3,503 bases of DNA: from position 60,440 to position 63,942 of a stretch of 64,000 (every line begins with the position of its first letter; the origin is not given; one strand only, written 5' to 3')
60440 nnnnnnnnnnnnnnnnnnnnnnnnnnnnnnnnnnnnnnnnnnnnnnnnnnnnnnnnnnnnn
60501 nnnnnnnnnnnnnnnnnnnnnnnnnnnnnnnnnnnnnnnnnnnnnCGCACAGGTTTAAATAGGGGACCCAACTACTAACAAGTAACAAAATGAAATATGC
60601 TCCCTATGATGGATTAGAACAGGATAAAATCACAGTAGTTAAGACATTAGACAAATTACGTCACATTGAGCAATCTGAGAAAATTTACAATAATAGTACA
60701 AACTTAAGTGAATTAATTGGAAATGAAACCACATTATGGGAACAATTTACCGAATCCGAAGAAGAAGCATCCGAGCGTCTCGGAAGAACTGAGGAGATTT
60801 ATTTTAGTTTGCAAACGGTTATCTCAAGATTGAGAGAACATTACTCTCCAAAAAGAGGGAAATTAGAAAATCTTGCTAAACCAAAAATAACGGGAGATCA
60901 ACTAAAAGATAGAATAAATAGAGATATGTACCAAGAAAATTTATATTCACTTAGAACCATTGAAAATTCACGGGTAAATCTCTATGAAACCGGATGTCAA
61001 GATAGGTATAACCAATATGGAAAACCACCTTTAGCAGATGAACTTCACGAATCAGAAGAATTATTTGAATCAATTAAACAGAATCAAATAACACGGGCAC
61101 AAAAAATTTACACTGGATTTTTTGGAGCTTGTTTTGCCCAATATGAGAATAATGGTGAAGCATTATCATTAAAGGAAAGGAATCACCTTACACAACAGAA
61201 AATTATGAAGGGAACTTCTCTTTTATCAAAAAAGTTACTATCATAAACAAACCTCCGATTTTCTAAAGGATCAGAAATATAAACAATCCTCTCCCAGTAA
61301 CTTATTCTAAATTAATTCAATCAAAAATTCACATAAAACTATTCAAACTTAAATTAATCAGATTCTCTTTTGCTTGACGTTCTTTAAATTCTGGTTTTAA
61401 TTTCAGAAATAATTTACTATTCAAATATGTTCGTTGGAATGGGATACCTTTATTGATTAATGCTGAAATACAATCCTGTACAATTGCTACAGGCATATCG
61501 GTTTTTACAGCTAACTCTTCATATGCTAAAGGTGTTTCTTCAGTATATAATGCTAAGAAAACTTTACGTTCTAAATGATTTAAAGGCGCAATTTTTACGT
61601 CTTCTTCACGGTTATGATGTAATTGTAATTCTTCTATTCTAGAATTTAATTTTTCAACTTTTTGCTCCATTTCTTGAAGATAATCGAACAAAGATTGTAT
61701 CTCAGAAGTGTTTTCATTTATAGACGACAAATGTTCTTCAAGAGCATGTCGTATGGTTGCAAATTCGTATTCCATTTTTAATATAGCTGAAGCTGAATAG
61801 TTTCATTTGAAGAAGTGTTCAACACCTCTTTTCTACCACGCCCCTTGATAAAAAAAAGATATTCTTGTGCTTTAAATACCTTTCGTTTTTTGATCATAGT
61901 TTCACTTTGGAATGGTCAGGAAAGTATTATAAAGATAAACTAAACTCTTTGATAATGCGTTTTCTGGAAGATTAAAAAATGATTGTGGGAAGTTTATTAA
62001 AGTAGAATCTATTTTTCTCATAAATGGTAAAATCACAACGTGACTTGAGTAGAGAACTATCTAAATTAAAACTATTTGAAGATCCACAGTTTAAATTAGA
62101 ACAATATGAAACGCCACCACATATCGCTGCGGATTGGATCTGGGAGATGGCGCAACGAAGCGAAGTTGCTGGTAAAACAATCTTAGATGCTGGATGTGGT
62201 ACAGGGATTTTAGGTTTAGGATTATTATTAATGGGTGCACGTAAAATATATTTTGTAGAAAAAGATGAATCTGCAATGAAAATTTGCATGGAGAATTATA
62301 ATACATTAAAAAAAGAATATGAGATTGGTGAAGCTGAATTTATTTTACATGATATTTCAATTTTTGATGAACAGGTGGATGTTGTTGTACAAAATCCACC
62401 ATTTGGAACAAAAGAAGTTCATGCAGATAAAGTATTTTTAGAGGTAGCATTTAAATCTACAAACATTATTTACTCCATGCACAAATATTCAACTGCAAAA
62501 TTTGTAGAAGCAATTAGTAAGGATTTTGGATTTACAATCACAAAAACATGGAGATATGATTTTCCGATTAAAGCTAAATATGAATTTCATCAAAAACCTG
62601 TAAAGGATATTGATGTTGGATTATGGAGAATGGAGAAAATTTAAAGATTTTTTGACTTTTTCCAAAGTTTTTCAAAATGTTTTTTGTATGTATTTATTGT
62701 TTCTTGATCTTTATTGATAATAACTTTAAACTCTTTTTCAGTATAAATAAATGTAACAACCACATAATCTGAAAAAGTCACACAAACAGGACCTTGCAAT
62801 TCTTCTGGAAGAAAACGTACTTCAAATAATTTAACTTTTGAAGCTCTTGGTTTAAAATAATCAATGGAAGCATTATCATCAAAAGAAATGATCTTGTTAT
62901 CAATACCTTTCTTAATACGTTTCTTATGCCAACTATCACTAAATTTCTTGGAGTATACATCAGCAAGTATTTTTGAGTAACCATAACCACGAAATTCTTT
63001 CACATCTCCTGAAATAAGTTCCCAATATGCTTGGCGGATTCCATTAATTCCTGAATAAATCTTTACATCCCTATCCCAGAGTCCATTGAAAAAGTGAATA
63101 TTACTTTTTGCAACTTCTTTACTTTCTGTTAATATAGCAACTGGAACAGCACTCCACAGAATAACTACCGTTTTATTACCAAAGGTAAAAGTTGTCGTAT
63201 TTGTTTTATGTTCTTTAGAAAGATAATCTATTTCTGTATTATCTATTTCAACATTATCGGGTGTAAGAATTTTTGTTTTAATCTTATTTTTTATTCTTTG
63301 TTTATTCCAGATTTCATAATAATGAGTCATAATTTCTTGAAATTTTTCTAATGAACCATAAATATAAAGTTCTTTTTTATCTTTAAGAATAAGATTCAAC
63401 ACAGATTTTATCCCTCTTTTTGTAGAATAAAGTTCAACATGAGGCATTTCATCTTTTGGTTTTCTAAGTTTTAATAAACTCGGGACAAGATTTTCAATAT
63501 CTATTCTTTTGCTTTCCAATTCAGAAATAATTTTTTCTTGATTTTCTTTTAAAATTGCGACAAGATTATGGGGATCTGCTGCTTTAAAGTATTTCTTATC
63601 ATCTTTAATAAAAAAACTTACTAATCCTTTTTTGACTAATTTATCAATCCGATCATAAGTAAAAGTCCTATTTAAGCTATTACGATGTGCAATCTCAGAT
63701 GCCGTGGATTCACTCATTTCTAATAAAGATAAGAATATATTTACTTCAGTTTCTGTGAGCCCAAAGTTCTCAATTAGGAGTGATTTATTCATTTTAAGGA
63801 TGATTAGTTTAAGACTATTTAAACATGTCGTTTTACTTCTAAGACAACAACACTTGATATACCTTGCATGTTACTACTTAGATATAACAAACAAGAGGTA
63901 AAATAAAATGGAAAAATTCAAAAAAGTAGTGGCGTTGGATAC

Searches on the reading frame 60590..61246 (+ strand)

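Call 16: search_protein_families(library=ncbifam, proteins=[window:60590-61246:+])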
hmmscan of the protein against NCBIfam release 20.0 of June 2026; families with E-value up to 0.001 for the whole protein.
window:60590-61246:+ (218 aa): 1 family
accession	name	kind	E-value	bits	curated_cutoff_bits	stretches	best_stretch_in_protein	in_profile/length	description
NF003034.1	PRK03918.1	equivalog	0.00048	18.2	700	1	18-119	149-250/878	DNA double-strand break repair ATPase Rad50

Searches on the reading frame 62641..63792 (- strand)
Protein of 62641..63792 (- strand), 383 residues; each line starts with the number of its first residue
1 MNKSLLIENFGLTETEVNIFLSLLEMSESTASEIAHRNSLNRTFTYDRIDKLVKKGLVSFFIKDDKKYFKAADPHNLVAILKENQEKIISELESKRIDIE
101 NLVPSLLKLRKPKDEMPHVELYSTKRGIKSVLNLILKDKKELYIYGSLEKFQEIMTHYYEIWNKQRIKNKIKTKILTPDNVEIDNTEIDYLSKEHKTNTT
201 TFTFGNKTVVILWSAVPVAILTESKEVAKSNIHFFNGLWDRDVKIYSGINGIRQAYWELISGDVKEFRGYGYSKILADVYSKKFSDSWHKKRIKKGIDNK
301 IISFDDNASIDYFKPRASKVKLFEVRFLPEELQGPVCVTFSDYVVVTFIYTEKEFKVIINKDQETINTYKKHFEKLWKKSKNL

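Call 16: search_protein_families(library=ncbifam, proteins=[window:62641-63792:-])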
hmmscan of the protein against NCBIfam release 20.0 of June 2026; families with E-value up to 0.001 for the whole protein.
window:62641-63792:- (383 aa): 6 families
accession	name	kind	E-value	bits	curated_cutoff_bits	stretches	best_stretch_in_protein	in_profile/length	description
NF047392.1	TransRegTrmBHalo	equivalog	1.4e-07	30.9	500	1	6-95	12-100/349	HTH-type sugar sensing transcriptional regulator TrmB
NF047390.1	TransRegTrmBL1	equivalog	3.8e-06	26.1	650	1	7-103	10-102/341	HTH-type sugar sensing transcriptional regulator TrmBL1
NF040851.1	tran_reg_TrmB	equivalog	1e-05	24.9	600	1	7-107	11-112/338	HTH-type sugar-sensing transcriptional regulator TrmB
NF041141.1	tran_reg_TrmBL2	equivalog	1.5e-05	24.7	530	1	5-129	9-133/264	HTH-type transcriptional regulator TrmBL2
NF040939.2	trans_reg_lrs14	equivalog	2.5e-05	24.2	90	1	9-64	16-72/103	Lrs14 family HTH-type transcriptional regulator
NF053606.1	Sta1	subfamily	2.9e-05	24.1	80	1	10-59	16-65/100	Sta1 family transcriptional regulator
